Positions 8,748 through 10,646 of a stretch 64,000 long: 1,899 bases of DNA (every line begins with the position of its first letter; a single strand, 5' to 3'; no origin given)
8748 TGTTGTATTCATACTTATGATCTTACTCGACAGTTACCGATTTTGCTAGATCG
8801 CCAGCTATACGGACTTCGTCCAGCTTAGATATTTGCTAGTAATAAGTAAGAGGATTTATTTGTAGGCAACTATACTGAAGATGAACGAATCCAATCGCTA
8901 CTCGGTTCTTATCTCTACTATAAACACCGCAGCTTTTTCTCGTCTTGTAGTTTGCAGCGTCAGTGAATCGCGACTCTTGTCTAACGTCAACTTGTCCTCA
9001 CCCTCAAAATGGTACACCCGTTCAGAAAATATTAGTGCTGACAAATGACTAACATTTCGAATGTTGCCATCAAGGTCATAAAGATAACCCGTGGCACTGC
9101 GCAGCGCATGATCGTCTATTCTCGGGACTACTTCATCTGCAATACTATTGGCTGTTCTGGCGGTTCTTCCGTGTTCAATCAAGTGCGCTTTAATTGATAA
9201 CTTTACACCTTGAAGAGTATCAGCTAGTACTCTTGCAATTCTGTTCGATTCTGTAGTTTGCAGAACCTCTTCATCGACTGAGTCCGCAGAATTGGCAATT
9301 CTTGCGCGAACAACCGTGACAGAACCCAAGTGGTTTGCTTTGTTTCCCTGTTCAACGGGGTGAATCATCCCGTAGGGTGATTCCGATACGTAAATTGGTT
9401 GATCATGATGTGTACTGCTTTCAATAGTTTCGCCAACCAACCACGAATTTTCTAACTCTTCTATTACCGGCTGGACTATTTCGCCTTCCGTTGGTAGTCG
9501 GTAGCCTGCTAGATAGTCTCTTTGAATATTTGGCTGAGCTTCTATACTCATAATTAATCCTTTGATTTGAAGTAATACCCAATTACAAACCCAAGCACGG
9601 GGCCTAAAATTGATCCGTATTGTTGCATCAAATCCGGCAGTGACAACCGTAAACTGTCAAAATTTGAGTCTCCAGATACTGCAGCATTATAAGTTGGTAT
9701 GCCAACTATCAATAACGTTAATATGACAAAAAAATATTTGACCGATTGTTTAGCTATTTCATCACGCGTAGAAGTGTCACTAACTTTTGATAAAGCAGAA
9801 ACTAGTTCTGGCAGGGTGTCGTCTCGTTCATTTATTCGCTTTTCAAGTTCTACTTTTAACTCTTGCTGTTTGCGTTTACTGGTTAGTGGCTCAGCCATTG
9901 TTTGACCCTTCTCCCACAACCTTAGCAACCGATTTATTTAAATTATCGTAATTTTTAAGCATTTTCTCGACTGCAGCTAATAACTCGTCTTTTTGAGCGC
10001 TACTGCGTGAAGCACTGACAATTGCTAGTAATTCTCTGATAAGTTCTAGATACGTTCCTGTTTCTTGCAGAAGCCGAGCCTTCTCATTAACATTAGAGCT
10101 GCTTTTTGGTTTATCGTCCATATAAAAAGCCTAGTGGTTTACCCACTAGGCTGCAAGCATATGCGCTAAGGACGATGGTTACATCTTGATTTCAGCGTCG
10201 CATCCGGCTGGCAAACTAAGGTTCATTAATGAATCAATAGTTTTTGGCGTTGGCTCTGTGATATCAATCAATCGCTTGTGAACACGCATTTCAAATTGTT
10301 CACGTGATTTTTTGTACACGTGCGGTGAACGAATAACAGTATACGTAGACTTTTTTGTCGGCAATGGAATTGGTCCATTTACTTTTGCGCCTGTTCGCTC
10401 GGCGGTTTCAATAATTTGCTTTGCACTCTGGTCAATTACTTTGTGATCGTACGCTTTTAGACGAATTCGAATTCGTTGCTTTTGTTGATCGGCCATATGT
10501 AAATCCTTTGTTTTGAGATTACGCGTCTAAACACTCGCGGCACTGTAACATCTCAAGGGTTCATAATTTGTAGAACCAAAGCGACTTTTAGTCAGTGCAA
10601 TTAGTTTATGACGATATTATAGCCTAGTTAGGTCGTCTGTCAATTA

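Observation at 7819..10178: Six-gene ORFan cassette splits rpsJ from rplC inside the S10 ribosomal operon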

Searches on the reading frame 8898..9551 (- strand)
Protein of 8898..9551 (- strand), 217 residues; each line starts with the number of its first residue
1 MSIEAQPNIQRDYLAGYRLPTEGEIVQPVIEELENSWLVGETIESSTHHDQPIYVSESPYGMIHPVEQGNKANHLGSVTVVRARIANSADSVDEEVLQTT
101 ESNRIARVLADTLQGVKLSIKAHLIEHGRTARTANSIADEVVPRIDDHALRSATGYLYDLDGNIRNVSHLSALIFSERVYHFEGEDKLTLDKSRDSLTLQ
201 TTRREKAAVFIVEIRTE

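Call 3: search_protein_families(library=pfam, proteins=[window:8898-9551:-], max_evalue=1)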
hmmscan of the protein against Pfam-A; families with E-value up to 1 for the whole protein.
window:8898-9551:- (217 aa): 0 families

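Call 4: search_protein_families(library=ncbifam, proteins=[window:8898-9551:-], max_evalue=1)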
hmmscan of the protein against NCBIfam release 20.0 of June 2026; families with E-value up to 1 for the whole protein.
window:8898-9551:- (217 aa): 1 family
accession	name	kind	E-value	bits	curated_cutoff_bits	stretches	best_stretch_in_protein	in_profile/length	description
NF011103.0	PRK14530.1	equivalog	0.072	12.7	294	1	134-172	63-99/215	adenylate kinase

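Call 6: find_homologous_proteins(query=window:8898-9551:-, max_evalue=0.001)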
Query window:8898-9551:- (217 aa): 1 proteins with E <= 0.001 among 214 candidates.
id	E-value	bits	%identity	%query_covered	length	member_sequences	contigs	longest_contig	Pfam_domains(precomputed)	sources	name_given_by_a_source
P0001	3.4e-135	466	100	100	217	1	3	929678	-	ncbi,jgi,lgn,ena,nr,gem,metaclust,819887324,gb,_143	ncbi:TPA: hypothetical protein EYO12_01560 [Candidatus Saccharibacteria bacterium]|nr:hypothetical p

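Call 20: search_protein_representatives(protein=window:8898-9551:-)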
Query: 217 residues. Proteins with E-value up to 0.001 (for the whole library): 2; up to 1e-10: 1; up to 1e-30: 1. The best 2 are listed.
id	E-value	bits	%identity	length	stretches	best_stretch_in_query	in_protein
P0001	1.1e-135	466.0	100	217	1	1-217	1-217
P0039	4.9e-04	36.3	49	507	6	154-181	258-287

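Call 22: search_protein_families(library=padloc, proteins=[window:8898-9551:-], max_evalue=0.1)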
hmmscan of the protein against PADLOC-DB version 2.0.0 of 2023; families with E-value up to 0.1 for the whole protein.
window:8898-9551:- (217 aa): 0 families

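Call 23: search_protein_families(library=phrogs, proteins=[window:8898-9551:-], max_evalue=0.1)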
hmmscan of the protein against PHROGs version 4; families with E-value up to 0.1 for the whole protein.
window:8898-9551:- (217 aa): 0 families

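Call 26: search_dna_similar(query=window:8898-9551:-, collection=phages, mode=protein, max_evalue=0.01, max_rows=10)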
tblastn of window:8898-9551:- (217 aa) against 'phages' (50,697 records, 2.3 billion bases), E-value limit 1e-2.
No match.

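Call 42: predict_structure(protein=window:8898-9551:-)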
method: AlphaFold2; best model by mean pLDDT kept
length: 217 residues; sequences in the alignment: 1
mean_pLDDT: 33.4   pTM: 0.30
mean pLDDT of the five models: 33.4, 31.1, 30.7, 30.7, 27.1
residues with pLDDT >= 90: 0; 70-90: 3; 50-70: 30; < 50: 184
segments of 3 or more residues with pLDDT < 50: 1-107, 144-217
pLDDT, mean of each block of 10 residues (from residue 1): 30 27 25 23 24 26 24 26 27 35 46 55 54 63 45 31 30 25 29 30 30 29
secondary structure, 60 per line:
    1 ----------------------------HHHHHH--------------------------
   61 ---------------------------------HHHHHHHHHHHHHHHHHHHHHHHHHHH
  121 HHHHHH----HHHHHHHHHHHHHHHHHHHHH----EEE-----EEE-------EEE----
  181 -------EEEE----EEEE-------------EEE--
elements in order: H29-34 H94-126 H131-151 E156-158 E164-166 E174-176 E188-191 E196-199 E213-215

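Call 80: search_solved_structures(query=window:8898-9551:-, max_evalue=1)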
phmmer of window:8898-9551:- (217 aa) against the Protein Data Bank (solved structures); distinct sequences matched with E-value up to 1: 1.
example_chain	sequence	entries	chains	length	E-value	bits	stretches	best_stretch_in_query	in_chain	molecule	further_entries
4ow4_A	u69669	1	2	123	0.51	13.4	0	85-117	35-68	Beta-terfoil designed by folding nucleus symmetric expansion (""Phifoil"")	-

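Call 83: search_dna_similar(query=window:8898-9551:-, collection=plasmids, mode=protein, max_evalue=0.01, max_rows=5)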
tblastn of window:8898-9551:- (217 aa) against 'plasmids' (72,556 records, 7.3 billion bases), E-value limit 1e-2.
No match.

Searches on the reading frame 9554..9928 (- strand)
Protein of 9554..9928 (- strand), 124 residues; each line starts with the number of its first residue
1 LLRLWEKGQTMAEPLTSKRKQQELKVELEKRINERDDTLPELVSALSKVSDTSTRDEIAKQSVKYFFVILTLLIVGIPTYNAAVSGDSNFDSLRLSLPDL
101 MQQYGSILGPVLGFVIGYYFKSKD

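Call 3: search_protein_families(library=pfam, proteins=[window:9554-9928:-], max_evalue=1)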
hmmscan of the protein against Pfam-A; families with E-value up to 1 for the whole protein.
window:9554-9928:- (124 aa): 2 families
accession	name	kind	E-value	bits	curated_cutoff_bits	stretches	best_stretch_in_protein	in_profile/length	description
PF08040.16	NADH_oxidored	-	0.016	15.3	27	1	101-122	9-29/58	MNLL subunit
PF16808.10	PKcGMP_CC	-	0.068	13.2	35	1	27-48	12-33/35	Coiled-coil N-terminus of cGMP-dependent protein kinase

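Call 4: search_protein_families(library=ncbifam, proteins=[window:9554-9928:-], max_evalue=1)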
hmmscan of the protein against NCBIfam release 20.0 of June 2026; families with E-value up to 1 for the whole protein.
window:9554-9928:- (124 aa): 1 family
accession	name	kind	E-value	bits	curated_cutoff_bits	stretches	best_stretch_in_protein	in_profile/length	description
TIGR00805.1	oat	subfamily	0.013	13.5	280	1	41-118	148-229/639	OAT family organic anion transporter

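Call 22: search_protein_families(library=padloc, proteins=[window:9554-9898:-], max_evalue=0.1)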
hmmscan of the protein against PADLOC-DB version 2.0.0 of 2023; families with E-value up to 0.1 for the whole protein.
window:9554-9898:- (114 aa): 0 families

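Call 23: search_protein_families(library=phrogs, proteins=[window:9554-9898:-], max_evalue=0.1)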
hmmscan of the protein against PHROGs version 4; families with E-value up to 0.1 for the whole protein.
window:9554-9898:- (114 aa): 1 family
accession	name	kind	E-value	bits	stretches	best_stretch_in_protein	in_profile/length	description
phrog_20796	-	unknown function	3.7e-07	31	1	19-114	20-125/126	-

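Call 25: search_dna_similar(query=window:9554-9898:-, collection=phages, mode=protein, max_evalue=0.01, max_rows=20)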
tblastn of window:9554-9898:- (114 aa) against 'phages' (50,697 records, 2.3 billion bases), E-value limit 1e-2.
No match.

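Call 27: find_homologous_proteins(query=window:9554-9898:-, max_evalue=0.01)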
Query window:9554-9898:- (114 aa): 4 proteins with E <= 0.01 among 17 candidates.
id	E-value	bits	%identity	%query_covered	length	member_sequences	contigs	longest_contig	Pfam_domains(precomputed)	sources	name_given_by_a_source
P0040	1.3e-65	236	100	100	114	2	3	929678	-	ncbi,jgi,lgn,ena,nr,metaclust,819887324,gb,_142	ncbi:TPA: hypothetical protein EYO12_01565 [Candidatus Saccharibacteria bacterium]|nr:hypothetical p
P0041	2.8e-19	87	44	99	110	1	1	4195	-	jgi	jgi:hypothetical protein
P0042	1.9e-18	84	59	61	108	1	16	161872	-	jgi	jgi:prolipoprotein diacylglyceryltransferase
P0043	1.7e-16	78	58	62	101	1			-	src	-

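Call 28: find_encoding_contigs(protein=P0042, flank=5000, max_places=4)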
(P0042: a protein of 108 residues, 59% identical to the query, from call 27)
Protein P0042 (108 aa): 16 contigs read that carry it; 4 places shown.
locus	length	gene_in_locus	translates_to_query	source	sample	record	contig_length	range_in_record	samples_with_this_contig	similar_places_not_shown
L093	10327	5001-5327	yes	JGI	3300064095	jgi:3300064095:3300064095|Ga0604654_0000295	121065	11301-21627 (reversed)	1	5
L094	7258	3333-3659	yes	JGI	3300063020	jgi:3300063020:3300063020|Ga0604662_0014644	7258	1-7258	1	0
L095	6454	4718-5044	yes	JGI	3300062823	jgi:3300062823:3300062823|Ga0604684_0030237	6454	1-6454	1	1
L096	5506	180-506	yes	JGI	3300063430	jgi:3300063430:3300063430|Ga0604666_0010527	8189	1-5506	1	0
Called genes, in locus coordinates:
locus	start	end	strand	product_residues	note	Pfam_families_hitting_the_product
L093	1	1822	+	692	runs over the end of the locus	PF00009:GTP_EFTU, PF03144:GTP_EFTU_D2, PF22042:EF-G_D2, PF14492:EFG_III, PF16658:RF3_C (weak), PF03764:EFG_IV, PF00679:EFG_C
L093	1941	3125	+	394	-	PF00009:GTP_EFTU, PF03144:GTP_EFTU_D2, PF03143:GTP_EFTU_D3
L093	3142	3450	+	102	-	-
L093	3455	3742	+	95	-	-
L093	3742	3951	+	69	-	-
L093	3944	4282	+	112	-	PF00338:Ribosomal_S10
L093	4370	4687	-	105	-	PF00958:GMP_synt_C (weak)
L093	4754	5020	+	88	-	-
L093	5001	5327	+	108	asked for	-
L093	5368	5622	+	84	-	-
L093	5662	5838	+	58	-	-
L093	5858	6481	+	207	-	PF00297:Ribosomal_L3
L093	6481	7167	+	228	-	PF00573:Ribosomal_L4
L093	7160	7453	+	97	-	PF00276:Ribosomal_L23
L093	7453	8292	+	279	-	PF00181:Ribosomal_L2_N, PF03947:Ribosomal_L2_C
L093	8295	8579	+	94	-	PF00203:Ribosomal_S19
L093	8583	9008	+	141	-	PF00237:Ribosomal_L22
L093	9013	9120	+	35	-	-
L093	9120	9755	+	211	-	PF07650:KH_2, PF00189:Ribosomal_S3_C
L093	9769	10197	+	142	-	PF00252:Ribosomal_L16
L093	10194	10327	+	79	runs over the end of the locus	PF00831:Ribosomal_L29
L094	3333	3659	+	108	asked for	-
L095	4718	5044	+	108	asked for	-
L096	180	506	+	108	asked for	-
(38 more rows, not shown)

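Call 29: find_encoding_contigs(protein=P0041, flank=5000, max_places=3)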
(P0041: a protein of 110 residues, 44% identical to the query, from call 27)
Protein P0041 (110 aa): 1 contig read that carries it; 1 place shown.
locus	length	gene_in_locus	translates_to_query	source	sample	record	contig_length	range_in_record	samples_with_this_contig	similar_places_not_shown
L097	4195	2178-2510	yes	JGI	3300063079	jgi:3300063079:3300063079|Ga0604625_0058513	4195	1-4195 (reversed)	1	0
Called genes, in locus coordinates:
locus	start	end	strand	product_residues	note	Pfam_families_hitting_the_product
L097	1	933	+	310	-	?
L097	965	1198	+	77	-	-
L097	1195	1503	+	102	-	-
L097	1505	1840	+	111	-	PF00338:Ribosomal_S10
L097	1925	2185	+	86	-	-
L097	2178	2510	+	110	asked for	-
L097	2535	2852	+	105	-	-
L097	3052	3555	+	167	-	-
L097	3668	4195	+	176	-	?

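Call 70: search_protein_families(library=phrogs, proteins=[P0041, P0042, P0043], max_evalue=0.01)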
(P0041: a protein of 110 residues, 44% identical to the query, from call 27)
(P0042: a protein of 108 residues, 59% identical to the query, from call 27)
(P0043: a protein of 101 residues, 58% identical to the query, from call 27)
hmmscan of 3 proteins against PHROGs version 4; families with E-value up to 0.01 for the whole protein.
P0041 (110 aa): 1 family
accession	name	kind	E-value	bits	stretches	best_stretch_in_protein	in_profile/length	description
phrog_20796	-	unknown function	1.5e-05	25.8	1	32-109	36-124/126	-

P0042 (108 aa): 2 families
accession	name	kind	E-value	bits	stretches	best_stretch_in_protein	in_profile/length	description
phrog_20796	-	unknown function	1e-05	26.4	1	14-107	21-125/126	-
phrog_9646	-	unknown function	0.0015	19.5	1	9-105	24-116/130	-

P0043 (101 aa): 1 family
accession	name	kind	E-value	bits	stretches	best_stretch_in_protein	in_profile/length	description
phrog_20796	-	unknown function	3.3e-06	28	1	72-101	96-125/126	-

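Call 71: search_protein_families(library=pfam, proteins=[P0041, P0042, P0043], max_evalue=0.1)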
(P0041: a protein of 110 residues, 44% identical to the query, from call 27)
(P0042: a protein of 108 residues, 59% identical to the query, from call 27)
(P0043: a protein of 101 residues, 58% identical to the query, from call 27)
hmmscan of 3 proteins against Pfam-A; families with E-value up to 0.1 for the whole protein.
P0041 (110 aa): 2 families
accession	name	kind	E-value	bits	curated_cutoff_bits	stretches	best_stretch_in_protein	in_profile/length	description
PF08040.16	NADH_oxidored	-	0.027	14.6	27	1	86-109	8-30/58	MNLL subunit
PF23346.1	DUF7087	-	0.043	14.5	27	1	15-92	53-122/134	Integral membrane domain of unknown function (DUF7087)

P0042 (108 aa): 1 family
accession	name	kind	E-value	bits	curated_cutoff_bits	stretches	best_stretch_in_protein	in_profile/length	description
PF08040.16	NADH_oxidored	-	0.007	16.4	27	1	84-106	9-30/58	MNLL subunit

P0043 (101 aa): 1 family
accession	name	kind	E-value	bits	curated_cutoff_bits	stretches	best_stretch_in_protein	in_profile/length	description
PF08040.16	NADH_oxidored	-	0.01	15.9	27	1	79-98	10-28/58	MNLL subunit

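Call 74: find_related_loci(query=A3, collection=viral_contigs, flank=5000)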
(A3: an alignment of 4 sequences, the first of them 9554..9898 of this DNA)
Query A3 (114 aa) in viral_contigs; peptide patterns used: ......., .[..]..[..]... (x = any residue, [..] = any of these).
37 stretches matched a pattern, but none encodes a relative of the query by tblastn (E <= 1e-3).

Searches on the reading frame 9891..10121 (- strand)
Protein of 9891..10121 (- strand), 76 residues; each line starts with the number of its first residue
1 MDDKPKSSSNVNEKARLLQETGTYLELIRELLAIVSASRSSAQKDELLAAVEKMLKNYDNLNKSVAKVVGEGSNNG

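Call 3: search_protein_families(library=pfam, proteins=[window:9891-10121:-], max_evalue=1)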
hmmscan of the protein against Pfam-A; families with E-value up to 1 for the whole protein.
window:9891-10121:- (76 aa): 2 families
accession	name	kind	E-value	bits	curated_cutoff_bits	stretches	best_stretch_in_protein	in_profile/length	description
PF22913.1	NBAS_11th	-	0.02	15.3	27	1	9-66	4-61/125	NBAS subunit of NRZ tethering complex, C-terminal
PF12186.13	AcylCoA_dehyd_C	-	0.063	13.8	27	1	21-67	2-44/111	Acyl-CoA dehydrogenase C terminal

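Call 4: search_protein_families(library=ncbifam, proteins=[window:9891-10121:-], max_evalue=1)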
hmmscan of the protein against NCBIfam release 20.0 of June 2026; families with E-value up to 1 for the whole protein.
window:9891-10121:- (76 aa): 1 family
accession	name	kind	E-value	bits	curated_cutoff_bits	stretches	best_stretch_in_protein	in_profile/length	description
NF033632.1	SLATT_4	domain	0.0045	16.9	55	1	8-66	76-136/154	SLATT domain-containing protein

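Call 22: search_protein_families(library=padloc, proteins=[window:9891-10121:-], max_evalue=0.1)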
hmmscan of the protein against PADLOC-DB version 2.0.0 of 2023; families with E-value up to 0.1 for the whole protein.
window:9891-10121:- (76 aa): 0 families

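Call 23: search_protein_families(library=phrogs, proteins=[window:9891-10121:-], max_evalue=0.1)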
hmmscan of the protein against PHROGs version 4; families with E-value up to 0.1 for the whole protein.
window:9891-10121:- (76 aa): 2 families
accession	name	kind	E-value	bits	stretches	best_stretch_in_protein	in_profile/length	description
phrog_37528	-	unknown function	0.021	15.9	1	15-54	21-59/65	-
phrog_28931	-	unknown function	0.096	13.3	1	12-70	104-161/186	-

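Call 82: search_solved_structures(query=window:9891-10121:-, max_evalue=1)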
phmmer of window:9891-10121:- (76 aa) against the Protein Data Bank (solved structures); distinct sequences matched with E-value up to 1: 5.
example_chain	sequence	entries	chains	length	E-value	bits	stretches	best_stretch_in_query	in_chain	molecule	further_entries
8cws_A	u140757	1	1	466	0.00022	24.9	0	11-45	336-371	F4132-2 Chain A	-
8cwy_A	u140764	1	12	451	0.00033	24.3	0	11-45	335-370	T32-15-1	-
5cwb_A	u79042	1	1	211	0.076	16.9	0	9-53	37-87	Designed helical repeat protein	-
7mwr_B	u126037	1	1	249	0.42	14.6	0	9-51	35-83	LHD101B4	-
9v3e_A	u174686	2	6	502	0.68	13.9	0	3-74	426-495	Fusion glycoprotein F0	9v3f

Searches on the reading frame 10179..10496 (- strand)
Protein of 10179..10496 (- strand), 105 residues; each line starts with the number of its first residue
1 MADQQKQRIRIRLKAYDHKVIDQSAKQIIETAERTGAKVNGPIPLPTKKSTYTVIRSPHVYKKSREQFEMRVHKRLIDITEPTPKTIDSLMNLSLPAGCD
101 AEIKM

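Call 7: find_encoding_contigs(protein=window:10179-10496:-, flank=6000, max_places=10)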
Protein window:10179-10496:- (105 aa): 9 contigs read that carry it; 4 places shown.
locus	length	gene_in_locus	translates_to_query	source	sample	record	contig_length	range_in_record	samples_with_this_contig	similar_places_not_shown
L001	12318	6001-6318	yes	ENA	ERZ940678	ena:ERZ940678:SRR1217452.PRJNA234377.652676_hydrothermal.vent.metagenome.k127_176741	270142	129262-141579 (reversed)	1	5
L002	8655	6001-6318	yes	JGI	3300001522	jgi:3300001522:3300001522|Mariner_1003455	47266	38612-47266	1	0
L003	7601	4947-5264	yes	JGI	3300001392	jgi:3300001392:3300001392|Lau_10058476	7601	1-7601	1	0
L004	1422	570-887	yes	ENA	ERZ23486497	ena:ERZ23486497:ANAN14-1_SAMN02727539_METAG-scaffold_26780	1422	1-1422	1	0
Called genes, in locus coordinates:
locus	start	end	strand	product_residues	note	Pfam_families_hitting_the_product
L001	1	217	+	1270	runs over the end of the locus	PF04997:RNA_pol_Rpb1_1, PF00623:RNA_pol_Rpb1_2, PF04983:RNA_pol_Rpb1_3, PF04998:RNA_pol_Rpb1_5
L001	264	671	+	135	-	PF00164:Ribosom_S12_S23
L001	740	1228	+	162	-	PF00177:Ribosomal_S7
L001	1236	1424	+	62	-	-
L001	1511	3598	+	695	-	PF00009:GTP_EFTU, PF03144:GTP_EFTU_D2, PF22042:EF-G_D2, PF14492:EFG_III, PF16658:RF3_C (weak), PF03764:EFG_IV, PF00679:EFG_C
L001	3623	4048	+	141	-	-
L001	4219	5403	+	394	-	PF00009:GTP_EFTU, PF03144:GTP_EFTU_D2, PF03143:GTP_EFTU_D3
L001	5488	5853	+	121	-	-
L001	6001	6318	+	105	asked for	PF00338:Ribosomal_S10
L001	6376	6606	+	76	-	-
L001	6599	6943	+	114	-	-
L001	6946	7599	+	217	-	-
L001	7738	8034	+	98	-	-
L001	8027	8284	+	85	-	-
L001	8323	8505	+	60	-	-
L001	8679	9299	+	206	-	PF00297:Ribosomal_L3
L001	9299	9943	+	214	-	PF00573:Ribosomal_L4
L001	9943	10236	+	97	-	PF00276:Ribosomal_L23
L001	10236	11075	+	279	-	PF00181:Ribosomal_L2_N, PF03947:Ribosomal_L2_C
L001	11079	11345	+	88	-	PF00203:Ribosomal_S19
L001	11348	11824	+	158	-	PF00237:Ribosomal_L22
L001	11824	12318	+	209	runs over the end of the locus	PF07650:KH_2, PF05316:VAR1 (weak), PF00189:Ribosomal_S3_C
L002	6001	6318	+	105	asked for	PF00338:Ribosomal_S10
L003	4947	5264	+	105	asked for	PF00338:Ribosomal_S10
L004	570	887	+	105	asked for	PF00338:Ribosomal_S10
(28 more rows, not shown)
